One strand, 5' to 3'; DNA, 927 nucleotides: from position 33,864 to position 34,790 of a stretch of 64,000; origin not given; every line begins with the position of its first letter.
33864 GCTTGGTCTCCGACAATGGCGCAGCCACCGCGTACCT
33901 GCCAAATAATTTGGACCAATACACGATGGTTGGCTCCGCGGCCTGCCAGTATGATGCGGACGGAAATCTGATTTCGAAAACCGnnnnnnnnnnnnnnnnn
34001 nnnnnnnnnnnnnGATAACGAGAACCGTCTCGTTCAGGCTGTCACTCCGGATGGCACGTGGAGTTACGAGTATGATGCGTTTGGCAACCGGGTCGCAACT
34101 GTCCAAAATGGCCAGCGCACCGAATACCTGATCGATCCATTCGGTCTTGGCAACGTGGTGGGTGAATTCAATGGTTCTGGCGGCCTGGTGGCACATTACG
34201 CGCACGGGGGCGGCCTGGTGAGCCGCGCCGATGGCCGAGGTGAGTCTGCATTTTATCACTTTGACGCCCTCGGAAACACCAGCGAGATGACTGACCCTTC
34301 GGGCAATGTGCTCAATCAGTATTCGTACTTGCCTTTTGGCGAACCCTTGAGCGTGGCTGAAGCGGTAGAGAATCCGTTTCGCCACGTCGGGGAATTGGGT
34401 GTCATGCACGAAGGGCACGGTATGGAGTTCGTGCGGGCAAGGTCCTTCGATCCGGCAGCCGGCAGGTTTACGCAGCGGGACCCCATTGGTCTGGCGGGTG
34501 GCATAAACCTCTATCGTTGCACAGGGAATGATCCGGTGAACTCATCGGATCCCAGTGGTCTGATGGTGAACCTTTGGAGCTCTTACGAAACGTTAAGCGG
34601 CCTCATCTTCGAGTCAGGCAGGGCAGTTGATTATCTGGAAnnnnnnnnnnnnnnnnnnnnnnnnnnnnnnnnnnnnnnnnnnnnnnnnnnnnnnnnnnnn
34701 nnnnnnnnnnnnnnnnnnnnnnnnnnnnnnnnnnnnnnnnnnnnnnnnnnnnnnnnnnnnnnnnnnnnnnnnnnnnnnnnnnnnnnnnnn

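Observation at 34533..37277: RHS core terminus (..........) followed by a 904-aa Kelch-propeller/Fn3 region instead of a compact toxin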

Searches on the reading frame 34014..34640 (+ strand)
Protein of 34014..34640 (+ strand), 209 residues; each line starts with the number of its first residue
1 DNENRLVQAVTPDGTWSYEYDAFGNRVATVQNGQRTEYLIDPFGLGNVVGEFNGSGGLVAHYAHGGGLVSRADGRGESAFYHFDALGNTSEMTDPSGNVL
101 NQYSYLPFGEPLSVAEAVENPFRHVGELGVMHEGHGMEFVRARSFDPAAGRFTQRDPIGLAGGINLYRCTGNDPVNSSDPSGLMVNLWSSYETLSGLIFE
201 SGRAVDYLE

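Call 72: search_solved_structures(query=window:34014-34640:+, max_evalue=0.001, show_alignments=4)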
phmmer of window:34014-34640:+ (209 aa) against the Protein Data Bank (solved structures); distinct sequences matched with E-value up to 0.001: 30.
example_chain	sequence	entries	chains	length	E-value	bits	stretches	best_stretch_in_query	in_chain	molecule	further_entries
8h8a_A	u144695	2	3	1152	3e-21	79.5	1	7-182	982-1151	Putative Rhs-family protein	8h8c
8h8b_A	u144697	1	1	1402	6.1e-21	78.5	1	7-184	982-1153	Putative Rhs-family protein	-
7q97_A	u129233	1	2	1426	1.9e-19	73.7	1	44-184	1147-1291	Rhs family protein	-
8qja_A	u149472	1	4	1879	5.3e-17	65.7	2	72-183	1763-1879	Putative type VI secretion system YD repeat-containing Rhs element Vgr protein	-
8qjb_A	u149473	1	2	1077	1e-16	64.8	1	132-183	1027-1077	T6SS-associated Rhs core domain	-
8qjd_A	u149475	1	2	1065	1e-16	64.7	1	132-183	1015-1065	Salmonella bongori Rhs core domain (residues 360-1420)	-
8qjc_A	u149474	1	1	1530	1.4e-16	64.2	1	132-184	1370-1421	T6SS-associated Rhs core and toxin domain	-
7pq5_L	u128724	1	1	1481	1.7e-14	57.5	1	2-115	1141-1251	Tre23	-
9pt5_A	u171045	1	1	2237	1.4e-13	54.5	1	5-185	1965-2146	Teneurin-like protein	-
8cp6_B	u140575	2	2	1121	6.3e-13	52.3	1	73-183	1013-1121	Toxin protein Tse5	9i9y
9ifo_A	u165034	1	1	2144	3.3e-12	50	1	5-183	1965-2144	Teneurin-Like Protein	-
8uy4_A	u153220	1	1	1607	2.8e-11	46.9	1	78-184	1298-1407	Tse15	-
9c4k_Q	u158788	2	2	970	7.7e-11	45.5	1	83-194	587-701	Toxin subunit YenC2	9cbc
6l7i_G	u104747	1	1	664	1.9e-10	44.2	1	77-183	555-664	TccC2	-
6suf_F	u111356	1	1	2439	3.1e-10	43.6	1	79-187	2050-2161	TcdB2,TccC3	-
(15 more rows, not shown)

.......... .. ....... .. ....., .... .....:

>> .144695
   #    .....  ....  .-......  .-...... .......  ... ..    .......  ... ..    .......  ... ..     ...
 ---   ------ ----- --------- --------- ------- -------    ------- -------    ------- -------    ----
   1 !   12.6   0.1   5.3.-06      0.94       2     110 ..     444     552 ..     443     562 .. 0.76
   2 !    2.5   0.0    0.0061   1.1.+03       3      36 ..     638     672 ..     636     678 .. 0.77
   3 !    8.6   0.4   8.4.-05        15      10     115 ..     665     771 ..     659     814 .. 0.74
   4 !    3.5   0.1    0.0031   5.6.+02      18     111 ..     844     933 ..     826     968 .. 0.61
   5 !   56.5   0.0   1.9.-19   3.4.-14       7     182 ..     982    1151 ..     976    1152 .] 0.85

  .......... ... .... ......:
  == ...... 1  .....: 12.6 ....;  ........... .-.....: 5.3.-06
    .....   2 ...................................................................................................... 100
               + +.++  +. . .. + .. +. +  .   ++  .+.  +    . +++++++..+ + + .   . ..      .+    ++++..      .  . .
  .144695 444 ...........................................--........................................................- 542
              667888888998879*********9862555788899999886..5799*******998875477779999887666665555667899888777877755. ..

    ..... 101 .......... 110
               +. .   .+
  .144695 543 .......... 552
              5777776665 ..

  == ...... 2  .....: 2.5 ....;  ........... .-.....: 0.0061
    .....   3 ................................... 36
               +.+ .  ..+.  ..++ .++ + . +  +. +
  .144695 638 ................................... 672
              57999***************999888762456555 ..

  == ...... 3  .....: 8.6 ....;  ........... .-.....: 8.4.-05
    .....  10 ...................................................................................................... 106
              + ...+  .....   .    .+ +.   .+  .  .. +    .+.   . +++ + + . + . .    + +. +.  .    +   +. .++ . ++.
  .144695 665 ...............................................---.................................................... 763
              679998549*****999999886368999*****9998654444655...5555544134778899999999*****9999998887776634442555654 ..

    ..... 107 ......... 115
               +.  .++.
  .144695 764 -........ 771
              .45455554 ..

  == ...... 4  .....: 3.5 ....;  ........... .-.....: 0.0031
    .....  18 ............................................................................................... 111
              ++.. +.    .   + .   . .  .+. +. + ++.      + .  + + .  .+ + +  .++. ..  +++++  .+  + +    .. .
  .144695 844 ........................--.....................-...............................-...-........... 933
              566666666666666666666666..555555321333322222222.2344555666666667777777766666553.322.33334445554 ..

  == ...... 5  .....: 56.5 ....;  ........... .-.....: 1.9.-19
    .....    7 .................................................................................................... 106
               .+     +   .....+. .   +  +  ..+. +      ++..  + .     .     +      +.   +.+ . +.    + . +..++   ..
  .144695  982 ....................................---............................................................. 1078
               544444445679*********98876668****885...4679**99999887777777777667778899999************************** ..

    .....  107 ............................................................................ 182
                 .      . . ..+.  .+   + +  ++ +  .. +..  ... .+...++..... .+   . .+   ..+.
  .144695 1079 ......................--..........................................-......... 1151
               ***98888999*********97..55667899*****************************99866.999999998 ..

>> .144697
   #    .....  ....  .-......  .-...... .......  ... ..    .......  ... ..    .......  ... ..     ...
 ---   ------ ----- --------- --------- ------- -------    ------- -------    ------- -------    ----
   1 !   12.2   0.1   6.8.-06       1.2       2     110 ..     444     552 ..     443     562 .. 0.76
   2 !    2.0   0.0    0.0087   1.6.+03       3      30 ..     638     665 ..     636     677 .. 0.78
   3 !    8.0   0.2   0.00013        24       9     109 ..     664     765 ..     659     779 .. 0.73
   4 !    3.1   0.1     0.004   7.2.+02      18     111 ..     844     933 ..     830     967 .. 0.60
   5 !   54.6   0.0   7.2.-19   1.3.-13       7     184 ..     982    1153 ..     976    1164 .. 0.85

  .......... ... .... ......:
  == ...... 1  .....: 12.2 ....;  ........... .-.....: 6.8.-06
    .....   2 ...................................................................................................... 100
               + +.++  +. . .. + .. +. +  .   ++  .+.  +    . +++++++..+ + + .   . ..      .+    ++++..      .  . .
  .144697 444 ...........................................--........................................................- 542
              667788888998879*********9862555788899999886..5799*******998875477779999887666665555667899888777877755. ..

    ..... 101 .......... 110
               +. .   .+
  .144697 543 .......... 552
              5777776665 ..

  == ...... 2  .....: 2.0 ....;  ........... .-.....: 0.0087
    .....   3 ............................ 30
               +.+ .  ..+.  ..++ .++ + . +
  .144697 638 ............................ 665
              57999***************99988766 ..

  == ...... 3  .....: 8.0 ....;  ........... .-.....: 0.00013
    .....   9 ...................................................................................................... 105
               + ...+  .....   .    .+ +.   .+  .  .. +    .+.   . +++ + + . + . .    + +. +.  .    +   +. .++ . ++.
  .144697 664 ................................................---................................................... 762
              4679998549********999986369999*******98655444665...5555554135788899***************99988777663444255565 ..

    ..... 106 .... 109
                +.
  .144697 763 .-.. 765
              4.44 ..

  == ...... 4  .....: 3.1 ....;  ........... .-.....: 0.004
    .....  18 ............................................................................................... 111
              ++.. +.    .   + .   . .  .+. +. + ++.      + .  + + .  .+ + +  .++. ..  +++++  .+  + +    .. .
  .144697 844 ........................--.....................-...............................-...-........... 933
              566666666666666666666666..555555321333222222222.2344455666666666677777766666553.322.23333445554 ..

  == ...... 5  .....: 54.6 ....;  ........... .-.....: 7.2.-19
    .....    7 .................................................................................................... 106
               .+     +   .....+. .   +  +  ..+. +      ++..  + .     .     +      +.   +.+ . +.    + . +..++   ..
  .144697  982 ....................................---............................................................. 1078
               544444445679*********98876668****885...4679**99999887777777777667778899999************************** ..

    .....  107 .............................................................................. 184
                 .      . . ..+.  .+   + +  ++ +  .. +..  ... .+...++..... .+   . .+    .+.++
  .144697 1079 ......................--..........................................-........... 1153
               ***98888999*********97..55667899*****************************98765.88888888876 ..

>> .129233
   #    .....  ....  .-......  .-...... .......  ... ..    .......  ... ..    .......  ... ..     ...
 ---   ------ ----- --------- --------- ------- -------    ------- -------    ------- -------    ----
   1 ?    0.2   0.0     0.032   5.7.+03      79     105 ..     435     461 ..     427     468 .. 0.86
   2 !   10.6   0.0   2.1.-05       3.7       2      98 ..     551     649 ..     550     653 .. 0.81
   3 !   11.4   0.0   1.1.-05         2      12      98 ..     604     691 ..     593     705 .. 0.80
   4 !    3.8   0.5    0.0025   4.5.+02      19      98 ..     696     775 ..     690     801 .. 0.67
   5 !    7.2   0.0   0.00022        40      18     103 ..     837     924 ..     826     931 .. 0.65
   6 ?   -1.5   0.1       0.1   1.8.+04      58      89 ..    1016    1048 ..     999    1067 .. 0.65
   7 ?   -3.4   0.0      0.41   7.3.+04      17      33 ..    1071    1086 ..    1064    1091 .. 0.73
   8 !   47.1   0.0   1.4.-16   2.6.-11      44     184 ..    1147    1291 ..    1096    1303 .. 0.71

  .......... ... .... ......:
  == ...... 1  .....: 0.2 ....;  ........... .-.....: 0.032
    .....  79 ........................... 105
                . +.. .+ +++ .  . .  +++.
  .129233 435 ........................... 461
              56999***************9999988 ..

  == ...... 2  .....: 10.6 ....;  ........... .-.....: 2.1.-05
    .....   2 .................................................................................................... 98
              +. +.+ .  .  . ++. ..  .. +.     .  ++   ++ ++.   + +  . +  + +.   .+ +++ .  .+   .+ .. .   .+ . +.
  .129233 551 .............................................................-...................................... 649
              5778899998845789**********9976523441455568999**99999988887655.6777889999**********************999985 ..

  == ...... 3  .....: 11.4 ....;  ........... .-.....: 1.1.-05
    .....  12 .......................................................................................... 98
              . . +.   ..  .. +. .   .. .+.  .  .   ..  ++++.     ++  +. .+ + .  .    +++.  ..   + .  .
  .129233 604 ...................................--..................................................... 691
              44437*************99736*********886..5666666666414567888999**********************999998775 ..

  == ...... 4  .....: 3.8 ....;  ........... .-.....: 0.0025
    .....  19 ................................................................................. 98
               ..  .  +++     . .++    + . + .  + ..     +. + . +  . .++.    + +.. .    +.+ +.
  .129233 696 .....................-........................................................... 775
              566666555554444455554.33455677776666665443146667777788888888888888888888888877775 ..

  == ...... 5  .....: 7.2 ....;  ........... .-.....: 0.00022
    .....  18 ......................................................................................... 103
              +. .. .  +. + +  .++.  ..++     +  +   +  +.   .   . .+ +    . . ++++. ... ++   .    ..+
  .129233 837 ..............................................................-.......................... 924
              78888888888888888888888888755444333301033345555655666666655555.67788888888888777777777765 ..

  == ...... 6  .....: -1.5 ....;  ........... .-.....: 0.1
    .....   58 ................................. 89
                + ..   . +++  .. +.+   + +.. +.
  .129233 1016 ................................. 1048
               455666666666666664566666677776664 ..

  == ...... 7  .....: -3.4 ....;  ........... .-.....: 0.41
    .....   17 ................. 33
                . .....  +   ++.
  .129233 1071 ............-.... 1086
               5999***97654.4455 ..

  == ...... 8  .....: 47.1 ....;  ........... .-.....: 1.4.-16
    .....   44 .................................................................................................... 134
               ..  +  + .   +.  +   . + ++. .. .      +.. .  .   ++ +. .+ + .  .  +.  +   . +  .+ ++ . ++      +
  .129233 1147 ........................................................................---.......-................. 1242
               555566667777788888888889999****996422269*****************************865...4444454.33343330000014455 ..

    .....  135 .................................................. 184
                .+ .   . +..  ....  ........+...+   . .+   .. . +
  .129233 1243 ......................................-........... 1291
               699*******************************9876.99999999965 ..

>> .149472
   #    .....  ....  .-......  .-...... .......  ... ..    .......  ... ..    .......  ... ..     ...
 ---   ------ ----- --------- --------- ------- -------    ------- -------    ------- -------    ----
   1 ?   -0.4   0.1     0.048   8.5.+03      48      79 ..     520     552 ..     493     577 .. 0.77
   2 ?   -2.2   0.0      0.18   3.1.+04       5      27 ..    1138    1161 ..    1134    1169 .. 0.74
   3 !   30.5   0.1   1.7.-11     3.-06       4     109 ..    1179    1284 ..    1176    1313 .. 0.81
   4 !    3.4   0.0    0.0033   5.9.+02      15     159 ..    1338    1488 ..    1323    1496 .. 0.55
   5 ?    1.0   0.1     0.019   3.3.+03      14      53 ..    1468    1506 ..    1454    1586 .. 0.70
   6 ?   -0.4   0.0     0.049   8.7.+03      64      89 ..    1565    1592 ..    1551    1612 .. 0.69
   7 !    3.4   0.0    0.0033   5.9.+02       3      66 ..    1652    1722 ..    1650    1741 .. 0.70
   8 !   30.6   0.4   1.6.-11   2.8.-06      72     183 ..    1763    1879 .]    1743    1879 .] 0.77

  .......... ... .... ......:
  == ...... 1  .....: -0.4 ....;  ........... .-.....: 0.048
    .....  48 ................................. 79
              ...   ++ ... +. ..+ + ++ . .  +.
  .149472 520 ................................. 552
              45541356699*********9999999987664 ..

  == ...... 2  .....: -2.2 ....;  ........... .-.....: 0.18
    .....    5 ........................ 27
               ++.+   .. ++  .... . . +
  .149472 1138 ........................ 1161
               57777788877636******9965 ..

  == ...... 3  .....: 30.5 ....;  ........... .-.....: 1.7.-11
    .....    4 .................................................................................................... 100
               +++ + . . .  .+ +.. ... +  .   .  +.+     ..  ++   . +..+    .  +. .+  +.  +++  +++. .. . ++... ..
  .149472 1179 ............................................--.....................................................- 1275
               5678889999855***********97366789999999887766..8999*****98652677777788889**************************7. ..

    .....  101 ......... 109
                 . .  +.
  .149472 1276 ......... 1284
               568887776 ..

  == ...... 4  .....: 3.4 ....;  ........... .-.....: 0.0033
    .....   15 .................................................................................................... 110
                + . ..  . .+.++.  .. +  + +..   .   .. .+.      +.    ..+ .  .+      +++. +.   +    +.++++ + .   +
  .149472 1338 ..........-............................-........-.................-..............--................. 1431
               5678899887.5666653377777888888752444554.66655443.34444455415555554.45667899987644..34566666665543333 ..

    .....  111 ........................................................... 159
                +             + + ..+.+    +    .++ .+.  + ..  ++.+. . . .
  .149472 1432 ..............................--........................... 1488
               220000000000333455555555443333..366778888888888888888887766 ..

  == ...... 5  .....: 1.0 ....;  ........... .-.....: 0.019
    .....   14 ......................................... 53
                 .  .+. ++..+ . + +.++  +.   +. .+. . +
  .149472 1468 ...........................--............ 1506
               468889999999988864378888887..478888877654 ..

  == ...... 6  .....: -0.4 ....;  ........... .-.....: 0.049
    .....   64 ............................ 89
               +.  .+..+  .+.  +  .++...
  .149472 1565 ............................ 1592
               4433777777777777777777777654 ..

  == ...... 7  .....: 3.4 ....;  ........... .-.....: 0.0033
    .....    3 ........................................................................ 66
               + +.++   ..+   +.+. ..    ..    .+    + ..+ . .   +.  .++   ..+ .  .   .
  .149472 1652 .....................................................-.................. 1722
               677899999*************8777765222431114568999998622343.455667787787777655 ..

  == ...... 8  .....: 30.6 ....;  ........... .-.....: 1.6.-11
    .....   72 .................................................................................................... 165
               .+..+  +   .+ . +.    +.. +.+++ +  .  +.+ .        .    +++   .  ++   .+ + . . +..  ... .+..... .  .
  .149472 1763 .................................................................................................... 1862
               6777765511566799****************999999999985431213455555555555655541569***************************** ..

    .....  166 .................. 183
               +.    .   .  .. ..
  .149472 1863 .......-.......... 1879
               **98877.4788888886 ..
